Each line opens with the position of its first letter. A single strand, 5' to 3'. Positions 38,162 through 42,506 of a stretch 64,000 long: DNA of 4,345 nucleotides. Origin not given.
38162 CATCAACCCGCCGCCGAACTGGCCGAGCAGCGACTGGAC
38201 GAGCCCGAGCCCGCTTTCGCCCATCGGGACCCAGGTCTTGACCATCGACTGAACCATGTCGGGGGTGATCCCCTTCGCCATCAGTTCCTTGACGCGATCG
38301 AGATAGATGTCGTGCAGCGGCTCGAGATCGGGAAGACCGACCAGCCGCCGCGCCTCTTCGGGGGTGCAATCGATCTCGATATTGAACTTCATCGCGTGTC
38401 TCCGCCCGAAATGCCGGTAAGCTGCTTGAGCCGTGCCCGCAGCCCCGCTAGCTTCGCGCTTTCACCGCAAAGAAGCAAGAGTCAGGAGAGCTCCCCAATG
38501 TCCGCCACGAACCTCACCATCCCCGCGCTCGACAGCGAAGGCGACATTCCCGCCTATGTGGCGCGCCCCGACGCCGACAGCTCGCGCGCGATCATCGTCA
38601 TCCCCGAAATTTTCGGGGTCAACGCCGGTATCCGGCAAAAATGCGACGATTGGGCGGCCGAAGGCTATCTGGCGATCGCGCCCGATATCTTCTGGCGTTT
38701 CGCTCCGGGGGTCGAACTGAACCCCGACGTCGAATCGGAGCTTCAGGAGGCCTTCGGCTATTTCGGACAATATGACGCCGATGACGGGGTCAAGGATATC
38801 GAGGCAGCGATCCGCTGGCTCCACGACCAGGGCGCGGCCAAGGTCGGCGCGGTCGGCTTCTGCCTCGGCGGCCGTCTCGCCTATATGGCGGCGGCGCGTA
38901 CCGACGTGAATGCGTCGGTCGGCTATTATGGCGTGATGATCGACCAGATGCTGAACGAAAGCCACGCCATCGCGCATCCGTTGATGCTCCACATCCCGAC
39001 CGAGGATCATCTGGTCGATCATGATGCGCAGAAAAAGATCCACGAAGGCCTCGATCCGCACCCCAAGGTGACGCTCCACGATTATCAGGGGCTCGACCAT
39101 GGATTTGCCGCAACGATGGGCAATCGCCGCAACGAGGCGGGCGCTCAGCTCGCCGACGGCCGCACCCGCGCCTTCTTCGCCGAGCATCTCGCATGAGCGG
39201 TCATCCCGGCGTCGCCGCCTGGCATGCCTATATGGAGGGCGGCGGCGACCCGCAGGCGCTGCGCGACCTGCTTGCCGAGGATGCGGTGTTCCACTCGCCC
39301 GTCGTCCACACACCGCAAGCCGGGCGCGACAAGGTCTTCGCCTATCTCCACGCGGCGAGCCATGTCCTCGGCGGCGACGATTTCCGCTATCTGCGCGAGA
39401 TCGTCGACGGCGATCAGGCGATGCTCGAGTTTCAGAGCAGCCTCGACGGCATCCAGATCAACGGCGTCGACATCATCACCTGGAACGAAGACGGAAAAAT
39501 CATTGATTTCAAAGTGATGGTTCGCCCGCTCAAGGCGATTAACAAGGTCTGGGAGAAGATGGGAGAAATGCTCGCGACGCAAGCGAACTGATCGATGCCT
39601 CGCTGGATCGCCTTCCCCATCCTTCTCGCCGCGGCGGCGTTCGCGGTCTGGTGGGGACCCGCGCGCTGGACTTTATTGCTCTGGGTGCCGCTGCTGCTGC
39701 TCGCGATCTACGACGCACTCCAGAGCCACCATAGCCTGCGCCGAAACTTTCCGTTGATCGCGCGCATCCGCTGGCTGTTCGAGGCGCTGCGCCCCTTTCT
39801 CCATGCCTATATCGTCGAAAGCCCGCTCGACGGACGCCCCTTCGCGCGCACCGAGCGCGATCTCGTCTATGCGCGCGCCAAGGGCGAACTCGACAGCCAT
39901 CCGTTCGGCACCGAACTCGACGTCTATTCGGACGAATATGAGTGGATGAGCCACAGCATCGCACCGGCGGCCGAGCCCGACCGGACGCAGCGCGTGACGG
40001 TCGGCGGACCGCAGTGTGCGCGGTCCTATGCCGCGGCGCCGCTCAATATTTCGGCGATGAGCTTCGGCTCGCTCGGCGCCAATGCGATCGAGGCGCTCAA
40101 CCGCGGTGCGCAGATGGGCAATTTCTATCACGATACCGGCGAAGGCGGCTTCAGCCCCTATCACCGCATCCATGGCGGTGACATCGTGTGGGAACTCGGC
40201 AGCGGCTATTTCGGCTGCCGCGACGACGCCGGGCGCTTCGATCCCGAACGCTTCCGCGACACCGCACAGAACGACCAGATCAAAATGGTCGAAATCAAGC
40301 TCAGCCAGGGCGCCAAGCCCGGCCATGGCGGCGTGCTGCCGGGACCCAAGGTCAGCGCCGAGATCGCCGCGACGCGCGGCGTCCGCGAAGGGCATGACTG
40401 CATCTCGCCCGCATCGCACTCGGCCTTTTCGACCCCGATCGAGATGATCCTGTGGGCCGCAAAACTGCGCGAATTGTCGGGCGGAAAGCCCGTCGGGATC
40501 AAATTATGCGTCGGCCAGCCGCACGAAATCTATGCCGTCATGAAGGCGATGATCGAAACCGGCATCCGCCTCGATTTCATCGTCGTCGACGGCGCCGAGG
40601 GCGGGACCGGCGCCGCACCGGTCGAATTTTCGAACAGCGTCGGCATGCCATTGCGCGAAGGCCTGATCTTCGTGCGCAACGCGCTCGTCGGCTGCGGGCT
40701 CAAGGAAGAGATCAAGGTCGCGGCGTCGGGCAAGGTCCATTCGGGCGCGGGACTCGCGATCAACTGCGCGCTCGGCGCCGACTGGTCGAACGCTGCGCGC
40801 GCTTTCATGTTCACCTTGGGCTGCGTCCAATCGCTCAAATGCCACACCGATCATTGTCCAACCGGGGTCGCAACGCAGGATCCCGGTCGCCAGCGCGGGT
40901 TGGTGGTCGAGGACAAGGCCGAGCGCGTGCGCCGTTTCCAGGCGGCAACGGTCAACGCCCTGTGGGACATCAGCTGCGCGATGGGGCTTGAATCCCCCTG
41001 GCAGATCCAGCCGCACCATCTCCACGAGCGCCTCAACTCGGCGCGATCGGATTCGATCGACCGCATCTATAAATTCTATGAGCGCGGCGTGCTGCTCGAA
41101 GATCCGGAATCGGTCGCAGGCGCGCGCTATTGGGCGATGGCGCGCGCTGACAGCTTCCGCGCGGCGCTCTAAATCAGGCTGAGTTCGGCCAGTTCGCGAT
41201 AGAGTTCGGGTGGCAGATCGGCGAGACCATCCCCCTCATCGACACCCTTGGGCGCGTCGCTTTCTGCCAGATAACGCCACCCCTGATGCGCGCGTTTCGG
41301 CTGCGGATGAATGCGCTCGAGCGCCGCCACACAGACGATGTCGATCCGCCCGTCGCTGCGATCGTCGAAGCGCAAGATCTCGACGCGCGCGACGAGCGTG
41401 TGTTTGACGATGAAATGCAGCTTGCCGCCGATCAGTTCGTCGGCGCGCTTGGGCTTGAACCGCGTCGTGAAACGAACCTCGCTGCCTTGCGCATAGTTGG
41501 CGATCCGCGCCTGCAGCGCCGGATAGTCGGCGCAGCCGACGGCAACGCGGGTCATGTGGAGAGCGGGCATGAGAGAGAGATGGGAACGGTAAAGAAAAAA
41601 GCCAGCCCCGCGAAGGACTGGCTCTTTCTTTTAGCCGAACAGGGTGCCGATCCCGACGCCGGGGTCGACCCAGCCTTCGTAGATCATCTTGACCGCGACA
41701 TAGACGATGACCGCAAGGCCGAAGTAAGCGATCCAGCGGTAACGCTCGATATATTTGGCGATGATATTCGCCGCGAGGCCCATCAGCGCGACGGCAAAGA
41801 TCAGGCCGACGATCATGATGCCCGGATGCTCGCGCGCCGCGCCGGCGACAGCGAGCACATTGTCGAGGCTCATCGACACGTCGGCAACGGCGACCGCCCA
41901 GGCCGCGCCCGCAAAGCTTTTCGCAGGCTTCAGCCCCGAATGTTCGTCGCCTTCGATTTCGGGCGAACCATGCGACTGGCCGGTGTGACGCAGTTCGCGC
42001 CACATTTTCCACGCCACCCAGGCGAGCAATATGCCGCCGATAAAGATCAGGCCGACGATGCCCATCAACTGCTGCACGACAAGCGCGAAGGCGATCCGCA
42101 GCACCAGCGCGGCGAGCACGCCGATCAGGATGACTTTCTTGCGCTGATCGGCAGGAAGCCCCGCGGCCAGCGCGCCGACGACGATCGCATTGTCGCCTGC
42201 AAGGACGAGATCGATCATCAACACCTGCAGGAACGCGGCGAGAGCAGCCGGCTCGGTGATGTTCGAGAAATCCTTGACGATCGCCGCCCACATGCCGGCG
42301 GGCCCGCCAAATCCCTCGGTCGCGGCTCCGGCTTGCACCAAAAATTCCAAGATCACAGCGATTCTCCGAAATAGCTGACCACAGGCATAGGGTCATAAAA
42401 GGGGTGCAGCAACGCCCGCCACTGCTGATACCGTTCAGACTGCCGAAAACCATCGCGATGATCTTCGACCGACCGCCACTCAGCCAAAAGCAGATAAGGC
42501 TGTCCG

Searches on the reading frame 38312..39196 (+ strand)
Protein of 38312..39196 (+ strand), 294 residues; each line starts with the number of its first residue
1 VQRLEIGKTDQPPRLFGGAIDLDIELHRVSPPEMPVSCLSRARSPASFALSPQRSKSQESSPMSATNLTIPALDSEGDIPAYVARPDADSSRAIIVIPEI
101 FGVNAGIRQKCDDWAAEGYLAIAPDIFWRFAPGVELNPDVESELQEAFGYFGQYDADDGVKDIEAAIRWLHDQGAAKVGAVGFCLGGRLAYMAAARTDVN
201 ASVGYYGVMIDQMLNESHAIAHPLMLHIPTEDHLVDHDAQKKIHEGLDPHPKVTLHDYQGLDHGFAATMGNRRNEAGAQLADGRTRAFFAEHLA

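Call 88: search_protein_families(library=pfam, proteins=[window:38312-39196:+], max_evalue=0.00001)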
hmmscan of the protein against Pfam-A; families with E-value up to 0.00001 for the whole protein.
window:38312-39196:+ (294 aa): 1 family
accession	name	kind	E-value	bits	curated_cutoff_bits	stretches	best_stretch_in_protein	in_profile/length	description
PF01738.24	DLH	-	5.5e-43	147.5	21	1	79-292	1-216/217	Dienelactone hydrolase family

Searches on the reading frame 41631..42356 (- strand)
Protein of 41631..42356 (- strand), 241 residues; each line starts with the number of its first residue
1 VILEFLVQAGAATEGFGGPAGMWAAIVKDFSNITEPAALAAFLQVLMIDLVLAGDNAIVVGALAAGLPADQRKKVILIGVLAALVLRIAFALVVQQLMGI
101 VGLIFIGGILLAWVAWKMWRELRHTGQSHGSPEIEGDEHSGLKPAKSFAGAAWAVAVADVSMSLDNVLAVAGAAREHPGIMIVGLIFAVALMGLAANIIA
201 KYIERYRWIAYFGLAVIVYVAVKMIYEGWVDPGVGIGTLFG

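Call 88: search_protein_families(library=pfam, proteins=[window:41631-42356:-], max_evalue=0.00001)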
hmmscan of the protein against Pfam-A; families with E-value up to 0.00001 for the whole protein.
window:41631-42356:- (241 aa): 1 family
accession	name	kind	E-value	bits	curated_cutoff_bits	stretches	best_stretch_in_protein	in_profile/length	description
PF03741.22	TerC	-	9.4e-45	153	27.8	1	44-227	2-177/178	Integral membrane protein TerC family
